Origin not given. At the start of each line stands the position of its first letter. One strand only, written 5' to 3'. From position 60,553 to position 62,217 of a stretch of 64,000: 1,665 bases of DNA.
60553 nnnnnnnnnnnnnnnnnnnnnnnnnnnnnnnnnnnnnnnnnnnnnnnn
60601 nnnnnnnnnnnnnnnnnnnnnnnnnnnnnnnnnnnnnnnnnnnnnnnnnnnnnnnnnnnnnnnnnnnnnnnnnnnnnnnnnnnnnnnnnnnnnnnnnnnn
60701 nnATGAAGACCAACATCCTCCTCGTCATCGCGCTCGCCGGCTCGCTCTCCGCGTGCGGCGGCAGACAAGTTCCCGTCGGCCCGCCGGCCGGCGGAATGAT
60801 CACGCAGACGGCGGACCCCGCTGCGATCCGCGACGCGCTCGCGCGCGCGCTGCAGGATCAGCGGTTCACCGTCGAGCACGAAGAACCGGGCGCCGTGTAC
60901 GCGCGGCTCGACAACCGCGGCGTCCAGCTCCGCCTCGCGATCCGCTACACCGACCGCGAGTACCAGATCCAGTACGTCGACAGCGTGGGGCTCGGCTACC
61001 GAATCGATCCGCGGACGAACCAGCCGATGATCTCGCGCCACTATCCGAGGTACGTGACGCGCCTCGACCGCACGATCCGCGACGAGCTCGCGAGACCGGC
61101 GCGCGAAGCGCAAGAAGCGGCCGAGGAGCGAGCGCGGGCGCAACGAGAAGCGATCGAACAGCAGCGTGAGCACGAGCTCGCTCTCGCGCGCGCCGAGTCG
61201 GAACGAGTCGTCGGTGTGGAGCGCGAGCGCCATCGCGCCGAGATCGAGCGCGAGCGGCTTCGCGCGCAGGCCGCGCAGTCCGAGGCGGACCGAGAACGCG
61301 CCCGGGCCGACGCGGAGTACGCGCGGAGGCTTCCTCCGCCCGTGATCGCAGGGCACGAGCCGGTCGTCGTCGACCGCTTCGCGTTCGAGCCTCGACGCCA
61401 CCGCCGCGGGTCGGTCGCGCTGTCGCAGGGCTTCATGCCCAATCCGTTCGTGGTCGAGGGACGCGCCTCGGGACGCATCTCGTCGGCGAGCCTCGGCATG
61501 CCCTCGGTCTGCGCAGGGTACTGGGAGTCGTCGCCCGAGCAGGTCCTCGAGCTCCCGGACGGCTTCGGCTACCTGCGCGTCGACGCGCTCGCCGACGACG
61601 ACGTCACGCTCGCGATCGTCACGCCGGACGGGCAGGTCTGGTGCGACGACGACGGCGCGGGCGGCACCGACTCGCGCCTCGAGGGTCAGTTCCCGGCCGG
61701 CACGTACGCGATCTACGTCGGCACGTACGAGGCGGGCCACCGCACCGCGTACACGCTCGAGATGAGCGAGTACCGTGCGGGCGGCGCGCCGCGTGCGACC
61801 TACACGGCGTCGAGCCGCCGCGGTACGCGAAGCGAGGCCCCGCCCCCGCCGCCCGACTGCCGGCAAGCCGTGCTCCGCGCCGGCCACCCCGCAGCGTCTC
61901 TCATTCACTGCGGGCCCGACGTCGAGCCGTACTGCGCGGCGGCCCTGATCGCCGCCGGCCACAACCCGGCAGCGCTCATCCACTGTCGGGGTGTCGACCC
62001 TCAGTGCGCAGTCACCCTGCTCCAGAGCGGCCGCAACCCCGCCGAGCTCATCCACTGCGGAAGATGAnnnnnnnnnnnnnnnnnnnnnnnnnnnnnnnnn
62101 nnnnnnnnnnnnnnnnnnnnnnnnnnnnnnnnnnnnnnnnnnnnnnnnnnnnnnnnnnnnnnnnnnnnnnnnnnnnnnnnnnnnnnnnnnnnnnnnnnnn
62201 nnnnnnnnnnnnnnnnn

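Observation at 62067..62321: Perfect 98-bp direct repeat pair, each with three stem-loops, between convergent genes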

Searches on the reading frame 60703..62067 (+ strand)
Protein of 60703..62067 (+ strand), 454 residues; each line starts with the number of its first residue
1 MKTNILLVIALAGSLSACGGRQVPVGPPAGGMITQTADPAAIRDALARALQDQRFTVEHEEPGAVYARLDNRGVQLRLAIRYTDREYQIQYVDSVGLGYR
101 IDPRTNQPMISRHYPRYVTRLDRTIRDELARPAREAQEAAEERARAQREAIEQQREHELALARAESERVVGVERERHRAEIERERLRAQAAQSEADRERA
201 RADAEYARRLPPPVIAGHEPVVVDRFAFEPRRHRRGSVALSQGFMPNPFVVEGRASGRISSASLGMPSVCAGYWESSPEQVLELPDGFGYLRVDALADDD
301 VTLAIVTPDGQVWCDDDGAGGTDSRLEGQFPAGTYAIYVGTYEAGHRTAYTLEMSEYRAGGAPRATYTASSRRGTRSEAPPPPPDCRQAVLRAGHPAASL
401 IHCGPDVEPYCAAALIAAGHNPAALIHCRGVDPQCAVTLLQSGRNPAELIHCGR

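Call 15: find_encoding_contigs(protein=window:60703-62067:+, flank=10000, max_places=10)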
Protein window:60703-62067:+ (454 aa): no gene with exactly this product is on record in the collection.

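Call 16: find_homologous_proteins(query=window:60703-62067:+)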
Query window:60703-62067:+ (454 aa): 52 proteins with E <= 0.001 among 8000 candidates.
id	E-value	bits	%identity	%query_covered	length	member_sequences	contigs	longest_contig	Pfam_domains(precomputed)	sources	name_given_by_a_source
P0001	0.0e+0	1012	100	100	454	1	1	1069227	-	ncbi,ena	-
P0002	2.2e-156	539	57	100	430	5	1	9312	-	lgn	-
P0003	1.7e-138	480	51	100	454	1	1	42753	-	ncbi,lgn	ncbi:MAG: hypothetical protein AAGE52_05590 [Myxococcota bacterium]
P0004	2.0e-137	477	53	98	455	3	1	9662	-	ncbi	ncbi:MAG: hypothetical protein AAF938_15250 [Myxococcota bacterium]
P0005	7.8e-136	472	49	99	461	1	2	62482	-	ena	-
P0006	3.0e-134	466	54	93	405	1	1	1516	-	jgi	jgi:hypothetical protein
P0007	1.6e-133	464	51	99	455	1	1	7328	-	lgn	-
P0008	2.4e-133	464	52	99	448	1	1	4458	-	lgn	-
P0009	8.6e-133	462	51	99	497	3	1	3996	-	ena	-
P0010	1.0e-131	458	49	99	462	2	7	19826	-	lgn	-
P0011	4.7e-131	456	51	99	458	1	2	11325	-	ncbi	ncbi:MAG: hypothetical protein AAF411_11055 [Myxococcota bacterium]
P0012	2.3e-128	447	47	99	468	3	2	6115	-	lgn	-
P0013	5.9e-128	446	50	100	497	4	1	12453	-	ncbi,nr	ncbi:MAG: hypothetical protein H6721_31975 [Sandaracinus sp.]|nr:hypothetical protein [Sandaracinus 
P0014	9.1e-128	445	49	96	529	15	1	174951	-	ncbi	-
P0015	3.3e-123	430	49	96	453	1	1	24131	-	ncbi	-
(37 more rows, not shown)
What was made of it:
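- The window is roughly 0.6% of a ~10-Mb genome; that size is assumed from the 10.75-Mb Sandaracinus amylolyticus contig in call 16. The contig is 1.07 Mb long (call 16), and reads long enough to give such a contig would span a 236-nt structure.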

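Call 17: find_encoding_contigs(protein=P0001, flank=10000, max_places=10)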
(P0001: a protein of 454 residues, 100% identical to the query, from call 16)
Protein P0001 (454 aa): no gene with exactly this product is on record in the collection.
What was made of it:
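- Tried and rejected: The exact-protein look-up failed twice (calls 15, 17).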

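Call 18: find_encoding_contigs(protein=P0002, flank=10000, max_places=5)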
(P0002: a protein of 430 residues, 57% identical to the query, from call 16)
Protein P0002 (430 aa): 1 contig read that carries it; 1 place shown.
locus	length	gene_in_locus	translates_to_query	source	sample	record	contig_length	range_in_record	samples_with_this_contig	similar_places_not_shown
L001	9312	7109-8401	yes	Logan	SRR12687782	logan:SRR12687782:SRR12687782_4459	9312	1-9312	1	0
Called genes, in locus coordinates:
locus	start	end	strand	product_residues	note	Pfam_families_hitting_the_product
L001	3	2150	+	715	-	?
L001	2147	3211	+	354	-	-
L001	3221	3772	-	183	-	-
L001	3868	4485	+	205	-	PF07638:Sigma70_ECF (weak), PF04542:Sigma70_r2, PF08281:Sigma70_r4_2 (weak)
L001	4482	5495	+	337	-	PF04773:FecR, PF07719:TPR_2 (faint), PF13432:TPR_16 (weak)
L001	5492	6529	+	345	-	-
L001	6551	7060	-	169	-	PF00582:Usp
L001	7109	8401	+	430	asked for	-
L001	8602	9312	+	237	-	?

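Call 24: list_cluster_members(proteins=[P0001])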
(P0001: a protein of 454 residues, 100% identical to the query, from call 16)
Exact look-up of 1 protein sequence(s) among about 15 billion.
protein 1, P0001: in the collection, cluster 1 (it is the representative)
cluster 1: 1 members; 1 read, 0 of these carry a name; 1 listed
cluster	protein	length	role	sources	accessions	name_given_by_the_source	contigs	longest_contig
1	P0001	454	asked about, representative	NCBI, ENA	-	-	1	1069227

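Call 34: search_protein_families(library=pfam, proteins=[window:60703-62067:+], max_evalue=0.01)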
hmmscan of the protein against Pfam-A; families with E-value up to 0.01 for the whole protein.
window:60703-62067:+ (454 aa): 0 families

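Call 40: find_encoding_contigs(protein=P0003, flank=6000, max_places=3)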
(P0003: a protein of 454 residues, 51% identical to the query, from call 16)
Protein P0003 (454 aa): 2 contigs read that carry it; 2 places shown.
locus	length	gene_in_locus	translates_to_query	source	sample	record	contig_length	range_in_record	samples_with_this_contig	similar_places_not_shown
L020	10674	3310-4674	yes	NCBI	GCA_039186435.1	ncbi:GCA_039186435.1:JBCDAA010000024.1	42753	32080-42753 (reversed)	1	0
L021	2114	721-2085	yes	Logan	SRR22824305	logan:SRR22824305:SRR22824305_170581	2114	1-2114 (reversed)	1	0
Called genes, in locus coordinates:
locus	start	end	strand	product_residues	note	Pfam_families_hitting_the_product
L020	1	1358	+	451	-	?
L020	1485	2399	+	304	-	-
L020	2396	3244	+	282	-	-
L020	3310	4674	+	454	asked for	-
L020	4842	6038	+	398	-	-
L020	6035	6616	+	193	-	PF00702:Hydrolase, PF13419:HAD_2, PF13242:Hydrolase_like (weak)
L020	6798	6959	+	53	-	-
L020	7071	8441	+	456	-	PF01554:MatE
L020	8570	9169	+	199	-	PF04542:Sigma70_r2, PF08281:Sigma70_r4_2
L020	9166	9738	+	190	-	-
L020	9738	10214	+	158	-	-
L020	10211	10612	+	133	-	-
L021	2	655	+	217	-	?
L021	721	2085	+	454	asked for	-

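Call 41: find_encoding_contigs(protein=P0005, flank=6000, max_places=3)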
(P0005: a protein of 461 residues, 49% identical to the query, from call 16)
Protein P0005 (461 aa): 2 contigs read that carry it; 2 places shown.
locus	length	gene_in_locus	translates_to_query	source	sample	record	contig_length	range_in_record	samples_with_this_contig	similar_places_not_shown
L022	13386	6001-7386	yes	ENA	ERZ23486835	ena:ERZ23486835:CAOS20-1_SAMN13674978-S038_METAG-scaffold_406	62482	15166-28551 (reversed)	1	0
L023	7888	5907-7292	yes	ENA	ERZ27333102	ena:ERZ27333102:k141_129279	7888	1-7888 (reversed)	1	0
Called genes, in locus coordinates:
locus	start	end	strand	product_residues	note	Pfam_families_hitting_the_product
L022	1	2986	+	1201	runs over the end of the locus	PF00069:Pkinase, PF07714:PK_Tyr_Ser-Thr, PF06293:Kdo (weak), PF13191:AAA_16, PF25199:nSTAND_NTPase5 (faint), PF13401:AAA_22, PF17874:TPR_MalT (weak), PF13424:TPR_12 (weak), +2 more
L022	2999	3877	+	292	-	PF08281:Sigma70_r4_2 (weak), PF04545:Sigma70_r4 (faint)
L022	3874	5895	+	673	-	PF07602:DUF1565 (weak), PF22842:Pel9A-like_beta_helix (weak), PF13229:Beta_helix (faint)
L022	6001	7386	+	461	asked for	-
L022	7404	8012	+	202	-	-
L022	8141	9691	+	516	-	PF09335:VTT_dom (weak), PF12224:Amidoligase_2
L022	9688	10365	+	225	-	PF07722:Peptidase_C26, PF00117:GATase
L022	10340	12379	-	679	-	PF00200:Disintegrin (weak)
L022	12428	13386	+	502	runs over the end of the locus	PF22842:Pel9A-like_beta_helix (weak), PF13229:Beta_helix, PF05048:NosD (weak)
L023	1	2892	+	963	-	?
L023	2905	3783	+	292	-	PF08281:Sigma70_r4_2 (weak), PF04545:Sigma70_r4 (faint)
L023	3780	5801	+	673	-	PF07602:DUF1565 (weak), PF22842:Pel9A-like_beta_helix (weak), PF13229:Beta_helix (faint)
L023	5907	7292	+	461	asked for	-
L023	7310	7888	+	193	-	?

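Call 42: find_encoding_contigs(protein=P0014, flank=6000, max_places=3)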
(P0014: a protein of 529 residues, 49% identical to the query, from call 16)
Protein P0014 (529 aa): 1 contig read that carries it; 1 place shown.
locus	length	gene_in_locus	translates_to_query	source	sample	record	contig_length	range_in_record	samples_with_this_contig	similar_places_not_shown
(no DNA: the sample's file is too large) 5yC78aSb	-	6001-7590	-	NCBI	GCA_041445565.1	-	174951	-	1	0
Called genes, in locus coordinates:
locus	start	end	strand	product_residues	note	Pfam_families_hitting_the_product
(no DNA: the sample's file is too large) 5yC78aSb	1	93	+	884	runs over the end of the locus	PF00311:PEPcase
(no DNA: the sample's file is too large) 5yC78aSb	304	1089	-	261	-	-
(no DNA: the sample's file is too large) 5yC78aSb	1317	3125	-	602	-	PF13289:SIR2_2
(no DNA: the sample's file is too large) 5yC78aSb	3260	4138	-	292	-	-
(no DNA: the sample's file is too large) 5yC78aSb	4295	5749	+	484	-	PF13229:Beta_helix (faint)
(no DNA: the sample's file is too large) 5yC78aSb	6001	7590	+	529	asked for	-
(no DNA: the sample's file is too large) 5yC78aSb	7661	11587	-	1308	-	PF00069:Pkinase, PF07714:PK_Tyr_Ser-Thr, PF13191:AAA_16, PF13401:AAA_22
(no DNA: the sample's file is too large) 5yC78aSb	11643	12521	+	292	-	PF08281:Sigma70_r4_2 (weak), PF04545:Sigma70_r4 (weak)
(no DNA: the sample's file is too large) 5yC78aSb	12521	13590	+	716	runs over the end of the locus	-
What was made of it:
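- Tried and rejected: The closest lipoprotein homologue is 57% identical and downstream gene order is not conserved (calls 18, 40-42).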
